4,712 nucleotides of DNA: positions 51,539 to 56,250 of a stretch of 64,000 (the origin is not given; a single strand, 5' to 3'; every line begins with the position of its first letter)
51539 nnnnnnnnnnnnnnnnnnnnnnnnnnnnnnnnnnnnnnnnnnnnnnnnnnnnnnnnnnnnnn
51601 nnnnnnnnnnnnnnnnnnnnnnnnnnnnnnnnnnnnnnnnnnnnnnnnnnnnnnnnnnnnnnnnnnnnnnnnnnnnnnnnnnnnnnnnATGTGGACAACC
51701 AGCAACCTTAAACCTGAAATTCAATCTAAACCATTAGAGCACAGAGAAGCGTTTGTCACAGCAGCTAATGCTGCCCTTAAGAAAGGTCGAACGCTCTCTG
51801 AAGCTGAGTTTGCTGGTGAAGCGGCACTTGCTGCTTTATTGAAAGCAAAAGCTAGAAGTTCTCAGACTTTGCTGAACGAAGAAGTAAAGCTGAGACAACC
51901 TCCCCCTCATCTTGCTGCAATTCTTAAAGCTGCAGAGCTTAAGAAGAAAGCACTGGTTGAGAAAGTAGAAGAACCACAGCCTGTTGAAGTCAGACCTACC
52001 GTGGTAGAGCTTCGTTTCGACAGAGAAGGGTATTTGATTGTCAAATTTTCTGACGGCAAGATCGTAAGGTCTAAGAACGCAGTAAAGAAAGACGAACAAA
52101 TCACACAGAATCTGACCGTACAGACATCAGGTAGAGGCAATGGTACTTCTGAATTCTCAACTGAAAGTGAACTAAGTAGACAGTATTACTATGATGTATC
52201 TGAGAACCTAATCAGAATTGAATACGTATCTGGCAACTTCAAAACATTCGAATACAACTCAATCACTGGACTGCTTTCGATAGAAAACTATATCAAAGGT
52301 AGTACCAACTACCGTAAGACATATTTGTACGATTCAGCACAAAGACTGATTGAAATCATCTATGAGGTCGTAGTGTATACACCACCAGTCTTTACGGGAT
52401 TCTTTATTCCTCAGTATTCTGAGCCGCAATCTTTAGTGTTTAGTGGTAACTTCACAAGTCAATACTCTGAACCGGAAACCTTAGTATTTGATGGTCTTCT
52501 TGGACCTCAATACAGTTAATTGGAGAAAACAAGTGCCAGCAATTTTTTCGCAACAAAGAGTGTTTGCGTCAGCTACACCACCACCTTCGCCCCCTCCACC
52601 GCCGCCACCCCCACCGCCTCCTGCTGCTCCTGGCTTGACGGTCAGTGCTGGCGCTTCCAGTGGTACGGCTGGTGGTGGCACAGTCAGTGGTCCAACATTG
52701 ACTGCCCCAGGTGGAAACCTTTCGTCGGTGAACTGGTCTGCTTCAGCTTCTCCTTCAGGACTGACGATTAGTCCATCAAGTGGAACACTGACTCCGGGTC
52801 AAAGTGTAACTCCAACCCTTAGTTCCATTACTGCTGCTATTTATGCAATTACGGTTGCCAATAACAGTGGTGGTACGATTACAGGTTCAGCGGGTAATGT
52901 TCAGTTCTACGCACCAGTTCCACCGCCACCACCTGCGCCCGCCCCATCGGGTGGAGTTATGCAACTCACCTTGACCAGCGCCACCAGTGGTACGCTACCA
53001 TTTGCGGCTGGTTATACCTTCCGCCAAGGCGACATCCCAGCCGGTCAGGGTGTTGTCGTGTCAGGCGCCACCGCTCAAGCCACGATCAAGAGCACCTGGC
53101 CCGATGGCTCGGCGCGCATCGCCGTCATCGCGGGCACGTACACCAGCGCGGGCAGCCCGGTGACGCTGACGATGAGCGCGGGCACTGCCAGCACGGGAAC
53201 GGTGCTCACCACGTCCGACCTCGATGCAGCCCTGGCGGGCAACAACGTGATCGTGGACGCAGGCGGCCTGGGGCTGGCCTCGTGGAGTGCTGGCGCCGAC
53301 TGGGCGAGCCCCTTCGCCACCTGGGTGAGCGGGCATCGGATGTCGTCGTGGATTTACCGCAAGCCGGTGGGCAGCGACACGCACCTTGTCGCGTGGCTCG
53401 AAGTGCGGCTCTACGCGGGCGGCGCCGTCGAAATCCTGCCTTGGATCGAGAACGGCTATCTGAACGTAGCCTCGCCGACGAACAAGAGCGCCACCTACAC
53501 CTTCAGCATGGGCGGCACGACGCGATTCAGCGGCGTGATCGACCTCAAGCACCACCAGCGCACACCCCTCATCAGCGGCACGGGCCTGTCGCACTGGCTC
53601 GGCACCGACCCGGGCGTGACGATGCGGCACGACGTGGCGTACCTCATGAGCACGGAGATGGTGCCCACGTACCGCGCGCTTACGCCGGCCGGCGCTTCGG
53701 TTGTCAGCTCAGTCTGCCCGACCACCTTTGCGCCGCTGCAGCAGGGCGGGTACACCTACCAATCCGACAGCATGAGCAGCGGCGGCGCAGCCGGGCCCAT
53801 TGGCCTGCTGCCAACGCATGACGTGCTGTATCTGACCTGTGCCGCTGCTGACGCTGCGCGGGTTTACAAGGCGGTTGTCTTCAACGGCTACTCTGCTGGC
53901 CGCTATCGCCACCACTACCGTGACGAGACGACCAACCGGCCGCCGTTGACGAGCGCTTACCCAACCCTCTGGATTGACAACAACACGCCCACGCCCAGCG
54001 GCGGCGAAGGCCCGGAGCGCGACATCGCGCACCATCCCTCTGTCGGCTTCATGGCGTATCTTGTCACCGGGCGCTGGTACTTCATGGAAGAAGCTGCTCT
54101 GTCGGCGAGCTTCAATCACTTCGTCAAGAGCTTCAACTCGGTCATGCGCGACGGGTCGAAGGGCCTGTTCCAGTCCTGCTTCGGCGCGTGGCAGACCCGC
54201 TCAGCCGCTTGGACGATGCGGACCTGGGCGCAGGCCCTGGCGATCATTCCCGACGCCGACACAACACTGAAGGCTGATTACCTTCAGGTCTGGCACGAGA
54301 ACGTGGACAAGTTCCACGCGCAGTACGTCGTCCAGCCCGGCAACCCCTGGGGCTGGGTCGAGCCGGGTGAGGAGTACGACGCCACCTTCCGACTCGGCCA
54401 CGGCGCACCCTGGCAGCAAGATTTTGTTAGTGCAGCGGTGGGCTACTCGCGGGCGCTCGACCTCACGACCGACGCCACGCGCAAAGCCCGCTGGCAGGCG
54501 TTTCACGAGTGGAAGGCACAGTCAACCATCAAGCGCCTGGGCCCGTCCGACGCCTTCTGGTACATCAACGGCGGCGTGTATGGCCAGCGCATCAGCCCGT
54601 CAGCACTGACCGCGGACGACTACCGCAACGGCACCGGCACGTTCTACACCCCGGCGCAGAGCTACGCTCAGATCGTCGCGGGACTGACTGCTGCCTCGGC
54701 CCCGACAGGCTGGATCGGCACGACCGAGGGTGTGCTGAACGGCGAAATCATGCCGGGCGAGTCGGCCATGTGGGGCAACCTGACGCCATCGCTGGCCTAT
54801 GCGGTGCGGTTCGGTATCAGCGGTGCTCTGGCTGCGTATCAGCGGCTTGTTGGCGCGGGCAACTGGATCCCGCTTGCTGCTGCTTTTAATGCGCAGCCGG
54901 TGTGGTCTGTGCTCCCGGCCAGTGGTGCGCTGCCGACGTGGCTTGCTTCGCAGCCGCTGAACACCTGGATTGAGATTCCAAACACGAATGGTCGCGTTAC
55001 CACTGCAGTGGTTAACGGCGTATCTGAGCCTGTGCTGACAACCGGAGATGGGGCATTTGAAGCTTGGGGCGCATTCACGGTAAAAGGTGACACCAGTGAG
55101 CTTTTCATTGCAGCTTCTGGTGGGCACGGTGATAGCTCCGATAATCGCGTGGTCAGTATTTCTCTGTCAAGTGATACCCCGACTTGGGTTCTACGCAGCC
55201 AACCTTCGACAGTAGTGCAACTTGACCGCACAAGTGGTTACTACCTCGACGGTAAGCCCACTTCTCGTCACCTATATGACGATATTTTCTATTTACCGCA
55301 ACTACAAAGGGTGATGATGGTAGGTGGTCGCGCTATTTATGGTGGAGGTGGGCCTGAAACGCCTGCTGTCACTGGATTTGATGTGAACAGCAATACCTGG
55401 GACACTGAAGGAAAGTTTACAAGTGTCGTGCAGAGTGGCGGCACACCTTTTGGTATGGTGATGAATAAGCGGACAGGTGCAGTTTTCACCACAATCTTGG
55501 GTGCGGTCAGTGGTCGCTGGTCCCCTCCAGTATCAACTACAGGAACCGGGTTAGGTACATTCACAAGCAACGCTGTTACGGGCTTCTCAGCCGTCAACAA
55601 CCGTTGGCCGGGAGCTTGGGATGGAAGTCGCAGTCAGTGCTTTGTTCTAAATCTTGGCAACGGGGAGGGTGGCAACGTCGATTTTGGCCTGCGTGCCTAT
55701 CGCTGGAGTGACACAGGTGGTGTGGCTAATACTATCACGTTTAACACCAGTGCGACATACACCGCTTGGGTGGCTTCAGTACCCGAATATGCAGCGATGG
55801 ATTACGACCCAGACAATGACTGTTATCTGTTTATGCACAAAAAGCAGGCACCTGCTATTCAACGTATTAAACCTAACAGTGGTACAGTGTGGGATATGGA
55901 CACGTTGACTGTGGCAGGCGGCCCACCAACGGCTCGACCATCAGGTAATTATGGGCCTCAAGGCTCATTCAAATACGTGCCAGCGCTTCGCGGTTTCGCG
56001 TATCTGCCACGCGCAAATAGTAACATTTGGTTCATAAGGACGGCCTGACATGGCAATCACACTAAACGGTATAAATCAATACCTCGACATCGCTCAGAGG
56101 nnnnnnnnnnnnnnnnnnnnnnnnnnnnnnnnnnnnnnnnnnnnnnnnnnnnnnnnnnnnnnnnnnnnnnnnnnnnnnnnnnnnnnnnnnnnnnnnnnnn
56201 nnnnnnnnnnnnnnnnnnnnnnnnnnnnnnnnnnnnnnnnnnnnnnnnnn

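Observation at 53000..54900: Intragenic GC-rich mosaic segment inside the 1186-aa tail protein gene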

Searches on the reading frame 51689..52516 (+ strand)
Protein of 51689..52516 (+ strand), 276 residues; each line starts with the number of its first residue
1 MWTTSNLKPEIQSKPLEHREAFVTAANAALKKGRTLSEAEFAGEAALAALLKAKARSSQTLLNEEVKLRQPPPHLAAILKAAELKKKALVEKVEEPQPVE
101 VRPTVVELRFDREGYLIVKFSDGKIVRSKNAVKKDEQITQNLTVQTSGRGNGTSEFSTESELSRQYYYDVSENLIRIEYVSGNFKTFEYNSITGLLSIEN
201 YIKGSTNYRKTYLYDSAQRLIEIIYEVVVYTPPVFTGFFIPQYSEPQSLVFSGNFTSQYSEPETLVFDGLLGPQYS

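Call 8: search_protein_families(library=phrogs, proteins=[window:51689-52516:+], max_evalue=0.01)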
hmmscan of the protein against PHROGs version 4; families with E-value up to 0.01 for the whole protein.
window:51689-52516:+ (276 aa): 0 families

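Call 38: search_protein_families(library=pfam, proteins=[window:51689-52516:+], max_evalue=0.01)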
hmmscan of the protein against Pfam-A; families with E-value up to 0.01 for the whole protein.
window:51689-52516:+ (276 aa): 0 families

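Call 47: find_related_loci(query=window:51689-52516:+, collection=viral_contigs, flank=10000)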
Query window:51689-52516:+ (276 aa) in viral_contigs; peptide patterns used: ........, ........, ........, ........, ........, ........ (x = any residue, [..] = any of these).
58 stretches matched a pattern; 1 encode a relative of the query (tblastn E <= 1e-3); 1 distinct loci.
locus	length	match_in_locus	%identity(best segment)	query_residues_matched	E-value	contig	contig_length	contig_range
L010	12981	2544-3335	78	1-260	1e-138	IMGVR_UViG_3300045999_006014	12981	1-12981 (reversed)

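Call 77: search_protein_families(library=pfam, proteins=[L010:3350-4996:+, L010:4953-7013:+], max_evalue=0.01)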
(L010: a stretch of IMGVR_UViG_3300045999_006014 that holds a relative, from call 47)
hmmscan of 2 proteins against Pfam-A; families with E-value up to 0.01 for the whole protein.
L010:3350-4996:+ (549 aa): 2 families
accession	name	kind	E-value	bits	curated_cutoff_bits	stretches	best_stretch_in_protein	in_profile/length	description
PF13472.12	Lipase_GDSL_2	-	6.5e-09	37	32.9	1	158-334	1-177/178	GDSL-like Lipase/Acylhydrolase family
PF00657.28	Lipase_GDSL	-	0.00033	21.3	23.6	1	158-337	3-205/208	GDSL-like Lipase/Acylhydrolase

L010:4953-7013:+ (687 aa): 5 families
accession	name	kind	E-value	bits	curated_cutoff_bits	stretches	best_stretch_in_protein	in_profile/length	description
PF00041.27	fn3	-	1.1e-16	61.2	25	2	503-573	5-75/84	Fibronectin type III domain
PF25059.1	FN3_DSCAM-DSCAML_C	-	9.9e-06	26.3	39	0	548-581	46-79/89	DSCAM/DSCAML C-terminal Fn3-like domain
PF16656.11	Pur_ac_phosph_N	-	0.0002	22.3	30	0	505-575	7-87/93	Purple acid Phosphatase, N-terminal domain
PF25788.1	Ig_Rha78A_N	-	0.0019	18.9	27.4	0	548-576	65-93/105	Rha78A-like, N-terminal immunoglobulin domain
PF10179.15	NDNF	-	0.0063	17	27.3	0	449-488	85-124/127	Neuron-derived neurotrophic factor, first Fn(III) domain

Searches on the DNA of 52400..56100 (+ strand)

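Call 9: search_dna_similar(query=window:52400-56100:+, collection=phages, mode=near)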
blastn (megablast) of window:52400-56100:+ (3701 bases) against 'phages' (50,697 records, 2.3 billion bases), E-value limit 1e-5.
No match.
